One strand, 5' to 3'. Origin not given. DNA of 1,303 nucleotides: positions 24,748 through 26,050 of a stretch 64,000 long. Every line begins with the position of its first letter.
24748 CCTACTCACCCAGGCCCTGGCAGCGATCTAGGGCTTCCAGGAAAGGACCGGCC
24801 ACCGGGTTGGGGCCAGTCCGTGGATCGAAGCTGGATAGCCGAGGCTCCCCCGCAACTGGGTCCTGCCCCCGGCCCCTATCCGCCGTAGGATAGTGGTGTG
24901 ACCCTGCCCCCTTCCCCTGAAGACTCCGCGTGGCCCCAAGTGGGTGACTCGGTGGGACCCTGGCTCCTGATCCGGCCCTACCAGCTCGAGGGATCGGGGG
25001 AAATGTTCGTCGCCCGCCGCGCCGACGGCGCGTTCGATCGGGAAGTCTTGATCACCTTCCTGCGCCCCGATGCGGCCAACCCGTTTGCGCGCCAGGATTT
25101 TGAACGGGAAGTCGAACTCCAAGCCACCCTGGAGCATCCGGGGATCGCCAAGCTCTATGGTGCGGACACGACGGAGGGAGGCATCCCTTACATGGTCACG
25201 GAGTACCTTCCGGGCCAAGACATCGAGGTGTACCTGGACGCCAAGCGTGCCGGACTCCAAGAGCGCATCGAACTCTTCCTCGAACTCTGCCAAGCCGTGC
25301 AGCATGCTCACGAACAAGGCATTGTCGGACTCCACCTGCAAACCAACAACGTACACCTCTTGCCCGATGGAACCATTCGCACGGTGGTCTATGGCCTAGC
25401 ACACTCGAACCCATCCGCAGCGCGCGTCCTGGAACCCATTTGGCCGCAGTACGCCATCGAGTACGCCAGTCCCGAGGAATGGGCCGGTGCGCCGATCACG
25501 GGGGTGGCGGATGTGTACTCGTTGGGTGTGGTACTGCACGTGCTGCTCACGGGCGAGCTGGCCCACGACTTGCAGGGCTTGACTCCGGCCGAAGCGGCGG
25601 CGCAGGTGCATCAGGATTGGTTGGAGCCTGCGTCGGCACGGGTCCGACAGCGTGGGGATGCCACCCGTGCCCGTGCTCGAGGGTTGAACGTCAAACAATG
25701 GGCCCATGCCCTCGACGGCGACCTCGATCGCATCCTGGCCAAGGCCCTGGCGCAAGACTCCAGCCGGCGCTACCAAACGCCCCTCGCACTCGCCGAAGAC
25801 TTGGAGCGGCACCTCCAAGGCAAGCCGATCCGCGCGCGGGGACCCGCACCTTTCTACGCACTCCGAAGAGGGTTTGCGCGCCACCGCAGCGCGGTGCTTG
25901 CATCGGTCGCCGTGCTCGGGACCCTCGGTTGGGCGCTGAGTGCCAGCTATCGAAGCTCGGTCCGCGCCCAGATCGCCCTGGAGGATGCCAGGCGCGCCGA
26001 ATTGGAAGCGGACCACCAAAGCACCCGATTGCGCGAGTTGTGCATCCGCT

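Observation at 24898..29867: Translationally coupled pseudokinase / active Ser/Thr kinase paralog pair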

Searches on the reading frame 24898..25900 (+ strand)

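Call 6: search_solved_structures(query=window:24898-25900:+, show_alignments=2, max_evalue=0.001)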
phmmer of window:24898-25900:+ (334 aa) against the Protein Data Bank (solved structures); distinct sequences matched with E-value up to 0.001: 900 (the best 60 are shown).
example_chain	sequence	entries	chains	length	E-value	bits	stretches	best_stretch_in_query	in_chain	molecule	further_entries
9eed_A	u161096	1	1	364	2.5e-30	109.6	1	15-306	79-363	Kinase domain protein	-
3orm_A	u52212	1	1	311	7.7e-26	94.9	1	32-313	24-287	Serine/threonine protein kinase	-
3f69_A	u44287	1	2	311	8.3e-26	94.8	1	33-313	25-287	Serine/threonine-protein kinase pknB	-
1mru_A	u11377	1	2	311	8.8e-26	94.7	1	32-313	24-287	Probable serine/threonine-protein kinase pknB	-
3ori_A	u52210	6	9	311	1.4e-25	94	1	33-313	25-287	Serine/threonine protein kinase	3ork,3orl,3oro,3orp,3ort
3f61_A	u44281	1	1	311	2.3e-25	93.3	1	33-313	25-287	Serine/threonine-protein kinase pknB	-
5u94_A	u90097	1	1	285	8.3e-25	91.5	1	32-305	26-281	Serine/threonine-protein kinase PknB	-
6b2p_A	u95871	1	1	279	1.1e-24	91.1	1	33-247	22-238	Serine/threonine-protein kinase PknB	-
1o6y_A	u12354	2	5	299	1.4e-24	90.7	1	32-304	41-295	SERINE/THREONINE-PROTEIN KINASE PKNB | Probable serine/threonine-protein kinase pknB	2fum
6i2p_A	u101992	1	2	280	2.3e-24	90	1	34-247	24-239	Serine/threonine-protein kinase PknB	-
9ruk_A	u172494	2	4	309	8.1e-21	78.4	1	22-226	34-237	Serine/threonine-protein kinase StkP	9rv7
9ruj_A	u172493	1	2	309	8.2e-21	78.4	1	22-226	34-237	Serine/threonine-protein kinase StkP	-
9ru3_A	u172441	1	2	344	1.2e-20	77.9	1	24-226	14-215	Serine/threonine-protein kinase StkP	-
3fe3_A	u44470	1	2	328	5.1e-17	65.9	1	46-229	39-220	MAP/microtubule affinity-regulating kinase 3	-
9yr9_A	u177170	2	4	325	7.4e-17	65.4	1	46-229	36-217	MAP/microtubule affinity-regulating kinase 3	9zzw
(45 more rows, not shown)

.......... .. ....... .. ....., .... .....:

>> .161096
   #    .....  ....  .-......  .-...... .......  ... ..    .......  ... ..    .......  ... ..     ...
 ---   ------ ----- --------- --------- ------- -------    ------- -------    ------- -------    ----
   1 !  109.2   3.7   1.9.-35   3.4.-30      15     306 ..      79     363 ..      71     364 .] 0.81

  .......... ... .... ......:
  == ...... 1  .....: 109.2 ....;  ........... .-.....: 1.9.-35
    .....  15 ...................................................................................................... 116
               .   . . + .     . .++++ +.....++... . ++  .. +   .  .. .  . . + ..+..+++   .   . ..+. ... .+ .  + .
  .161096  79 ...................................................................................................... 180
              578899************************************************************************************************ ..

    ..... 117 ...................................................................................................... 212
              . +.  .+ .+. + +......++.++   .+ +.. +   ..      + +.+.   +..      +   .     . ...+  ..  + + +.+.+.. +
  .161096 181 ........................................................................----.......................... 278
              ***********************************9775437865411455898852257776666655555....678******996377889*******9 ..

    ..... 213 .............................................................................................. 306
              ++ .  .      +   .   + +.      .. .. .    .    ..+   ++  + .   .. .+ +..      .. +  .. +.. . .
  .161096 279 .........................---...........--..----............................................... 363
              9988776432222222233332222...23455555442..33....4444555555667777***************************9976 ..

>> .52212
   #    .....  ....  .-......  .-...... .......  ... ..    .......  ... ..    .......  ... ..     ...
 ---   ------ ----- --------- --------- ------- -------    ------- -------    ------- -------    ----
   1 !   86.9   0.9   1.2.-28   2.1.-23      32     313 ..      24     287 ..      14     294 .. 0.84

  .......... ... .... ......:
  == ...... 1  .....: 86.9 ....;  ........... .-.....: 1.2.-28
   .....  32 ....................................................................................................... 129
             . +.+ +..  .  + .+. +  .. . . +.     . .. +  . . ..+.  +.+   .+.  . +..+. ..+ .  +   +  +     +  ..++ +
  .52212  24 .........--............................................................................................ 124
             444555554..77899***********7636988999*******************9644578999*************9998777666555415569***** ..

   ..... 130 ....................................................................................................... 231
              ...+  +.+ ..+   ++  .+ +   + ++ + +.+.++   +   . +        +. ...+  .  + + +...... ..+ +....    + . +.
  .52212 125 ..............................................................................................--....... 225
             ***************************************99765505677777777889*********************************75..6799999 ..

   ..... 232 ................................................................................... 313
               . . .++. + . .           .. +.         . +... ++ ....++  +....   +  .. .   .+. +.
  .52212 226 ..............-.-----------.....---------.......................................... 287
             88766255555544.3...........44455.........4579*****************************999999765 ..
